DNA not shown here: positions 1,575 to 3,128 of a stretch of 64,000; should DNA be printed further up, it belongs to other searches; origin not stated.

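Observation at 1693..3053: TnpB-only insertion sequence with terminal inverted repeats and an 8-bp direct duplication, an atypical architecture for an IS200/IS605-type element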

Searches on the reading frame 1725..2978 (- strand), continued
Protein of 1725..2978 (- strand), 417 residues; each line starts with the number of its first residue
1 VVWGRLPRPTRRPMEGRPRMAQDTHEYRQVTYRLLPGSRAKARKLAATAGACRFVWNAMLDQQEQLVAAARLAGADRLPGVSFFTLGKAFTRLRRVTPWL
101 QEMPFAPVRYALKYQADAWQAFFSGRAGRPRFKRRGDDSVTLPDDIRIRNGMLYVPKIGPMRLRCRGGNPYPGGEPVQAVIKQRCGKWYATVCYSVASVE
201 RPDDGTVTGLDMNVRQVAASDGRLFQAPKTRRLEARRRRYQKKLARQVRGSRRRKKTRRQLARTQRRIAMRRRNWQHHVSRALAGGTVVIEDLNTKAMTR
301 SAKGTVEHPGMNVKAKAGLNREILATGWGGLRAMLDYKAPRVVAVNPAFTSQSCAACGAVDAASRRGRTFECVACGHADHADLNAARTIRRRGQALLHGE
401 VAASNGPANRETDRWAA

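Call 27: search_dna_similar(query=window:1728-2921:-, collection=plasmids, mode=protein, max_rows=30, max_evalue=1e-40)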
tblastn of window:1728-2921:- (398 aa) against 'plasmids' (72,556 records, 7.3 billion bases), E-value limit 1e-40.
Records with a match: 238; places in all: 282; records where one place covers at least 80% of the query: 238.
Best place of each record, by identity: <60% 238.
By first word of the organism name: Escherichia 152; Salmonella 34; Klebsiella 24; Providencia 9; Xylella 5; Acidovorax 2; Proteus 2; Azospirillum 1; Janthinobacterium 1; Xenorhabdus 1; and 7 more.
By predicted mobility (MOB-suite, as given by PLSDB): non-mobilizable 134; conjugative 87; mobilizable 17.
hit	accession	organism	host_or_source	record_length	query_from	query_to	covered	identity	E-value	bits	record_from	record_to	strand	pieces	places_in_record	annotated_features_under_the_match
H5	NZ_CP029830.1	Azospirillum ramasamyi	single cell,Cow dung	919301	2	382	96%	37.8%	4e-41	162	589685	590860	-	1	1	RNA-guided endonuclease TnpB family protein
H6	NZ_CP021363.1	Acidovorax carolinensis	-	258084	33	392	90%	36.9%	2e-43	169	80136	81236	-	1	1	RNA-guided endonuclease TnpB family protein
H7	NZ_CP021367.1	Acidovorax carolinensis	-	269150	33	392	90%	36.9%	2e-43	169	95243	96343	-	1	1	RNA-guided endonuclease TnpB family protein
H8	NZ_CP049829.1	Janthinobacterium lividum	single organism,water pond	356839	33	392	90%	36.7%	4e-44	171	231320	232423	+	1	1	RNA-guided endonuclease TnpB family protein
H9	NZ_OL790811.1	Proteus mirabilis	-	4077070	33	392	90%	36.1%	6e-48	182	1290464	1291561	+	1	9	none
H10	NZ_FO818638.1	Xenorhabdus bovienii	-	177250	33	384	88%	36.9%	9e-48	181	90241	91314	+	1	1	none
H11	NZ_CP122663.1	Escherichia coli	Sus scrofa,feces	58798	33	392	90%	35.9%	5e-42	165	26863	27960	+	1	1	RNA-guided endonuclease TnpB family protein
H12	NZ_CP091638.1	Salmonella enterica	Homo sapiens,feces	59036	33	392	90%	35.9%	5e-42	165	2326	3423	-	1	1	RNA-guided endonuclease TnpB family protein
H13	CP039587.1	Salmonella enterica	Homo sapiens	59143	33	392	90%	35.9%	5e-42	165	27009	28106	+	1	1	transposase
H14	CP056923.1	Escherichia coli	culture,Pooled sheep faecal samples ...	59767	33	392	90%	35.9%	5e-42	165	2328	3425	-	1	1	tnpB: IS200/IS605 family element transposase accessory protein TnpB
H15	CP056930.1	Escherichia coli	culture,Pooled sheep faecal samples ...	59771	33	392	90%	35.9%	5e-42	165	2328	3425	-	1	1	tnpB: IS200/IS605 family element transposase accessory protein TnpB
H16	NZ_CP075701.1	Escherichia coli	Homo sapiens,stool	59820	33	392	90%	35.9%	5e-42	165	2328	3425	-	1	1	RNA-guided endonuclease TnpB family protein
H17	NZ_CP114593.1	Escherichia coli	pure culture,sewage plant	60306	33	392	90%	35.9%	5e-42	165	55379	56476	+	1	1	RNA-guided endonuclease TnpB family protein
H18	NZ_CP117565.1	Escherichia albertii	Columba livia,whole organism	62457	33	392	90%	35.9%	5e-42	165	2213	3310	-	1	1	RNA-guided endonuclease TnpB family protein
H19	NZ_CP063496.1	Escherichia coli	Gallus gallus,chicken stool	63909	33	392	90%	35.9%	5e-42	165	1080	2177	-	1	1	RNA-guided endonuclease TnpB family protein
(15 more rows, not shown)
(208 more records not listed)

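Call 30: find_encoding_contigs(protein=window:1725-2921:-, flank=3000, max_places=10)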
Protein window:1725-2921:- (398 aa): no gene with exactly this product is on record in the collection.

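Call 74: search_solved_structures(query=window:1728-2921:-, max_evalue=0.001, show_alignments=1)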
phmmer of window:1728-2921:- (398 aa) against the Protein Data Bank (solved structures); distinct sequences matched with E-value up to 0.001: 23.
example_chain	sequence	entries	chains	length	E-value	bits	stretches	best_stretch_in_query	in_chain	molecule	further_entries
9j09_A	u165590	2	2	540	6.7e-30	108.1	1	213-385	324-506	Transposase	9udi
9yyg_A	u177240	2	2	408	3e-25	92.7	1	12-374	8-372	AI-designed RNA-guided nuclease | AI-generated RNA-guided nuclease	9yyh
8h1j_A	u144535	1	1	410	1.3e-20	77.4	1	13-374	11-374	RNA-guided DNA endonuclease TnpB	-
8bf8_A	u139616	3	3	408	1.4e-20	77.4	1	13-374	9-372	RNA-guided DNA endonuclease TnpB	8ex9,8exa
8iaz_A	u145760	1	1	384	1.6e-14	57.5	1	22-371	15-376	Transposase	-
8j3r_A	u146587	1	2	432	3.7e-11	46.4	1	159-370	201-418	Transposase IS605 OrfB C-terminal domain-containing protein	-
8j1j_A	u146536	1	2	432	1.3e-10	44.6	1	161-370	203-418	Transposase IS605 OrfB C-terminal domain-containing protein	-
8j12_A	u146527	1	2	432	2.2e-10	43.8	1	161-370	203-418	Transposase IS605 OrfB C-terminal domain-containing protein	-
9nzq_A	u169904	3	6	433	3.1e-10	43.3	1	165-374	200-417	Cas12f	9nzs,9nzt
7wju_A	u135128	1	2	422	2.4e-09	40.4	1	212-370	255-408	OrfB_Zn_ribbon domain-containing protein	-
8dzj_A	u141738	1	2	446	2.6e-09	40.3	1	212-370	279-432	OrfB_Zn_ribbon domain-containing protein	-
8hr5_A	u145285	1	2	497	2.7e-08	36.9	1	195-374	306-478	Transposase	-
7odf_A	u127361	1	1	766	4.3e-08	36.3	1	190-392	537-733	Cas_phi3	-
9nzp_A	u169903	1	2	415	2.6e-07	33.7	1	284-374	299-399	IS200/IS605 family element transposase accessory protein TnpB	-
23vu_A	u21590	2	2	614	8.5e-07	32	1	239-374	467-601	UnCas12m4a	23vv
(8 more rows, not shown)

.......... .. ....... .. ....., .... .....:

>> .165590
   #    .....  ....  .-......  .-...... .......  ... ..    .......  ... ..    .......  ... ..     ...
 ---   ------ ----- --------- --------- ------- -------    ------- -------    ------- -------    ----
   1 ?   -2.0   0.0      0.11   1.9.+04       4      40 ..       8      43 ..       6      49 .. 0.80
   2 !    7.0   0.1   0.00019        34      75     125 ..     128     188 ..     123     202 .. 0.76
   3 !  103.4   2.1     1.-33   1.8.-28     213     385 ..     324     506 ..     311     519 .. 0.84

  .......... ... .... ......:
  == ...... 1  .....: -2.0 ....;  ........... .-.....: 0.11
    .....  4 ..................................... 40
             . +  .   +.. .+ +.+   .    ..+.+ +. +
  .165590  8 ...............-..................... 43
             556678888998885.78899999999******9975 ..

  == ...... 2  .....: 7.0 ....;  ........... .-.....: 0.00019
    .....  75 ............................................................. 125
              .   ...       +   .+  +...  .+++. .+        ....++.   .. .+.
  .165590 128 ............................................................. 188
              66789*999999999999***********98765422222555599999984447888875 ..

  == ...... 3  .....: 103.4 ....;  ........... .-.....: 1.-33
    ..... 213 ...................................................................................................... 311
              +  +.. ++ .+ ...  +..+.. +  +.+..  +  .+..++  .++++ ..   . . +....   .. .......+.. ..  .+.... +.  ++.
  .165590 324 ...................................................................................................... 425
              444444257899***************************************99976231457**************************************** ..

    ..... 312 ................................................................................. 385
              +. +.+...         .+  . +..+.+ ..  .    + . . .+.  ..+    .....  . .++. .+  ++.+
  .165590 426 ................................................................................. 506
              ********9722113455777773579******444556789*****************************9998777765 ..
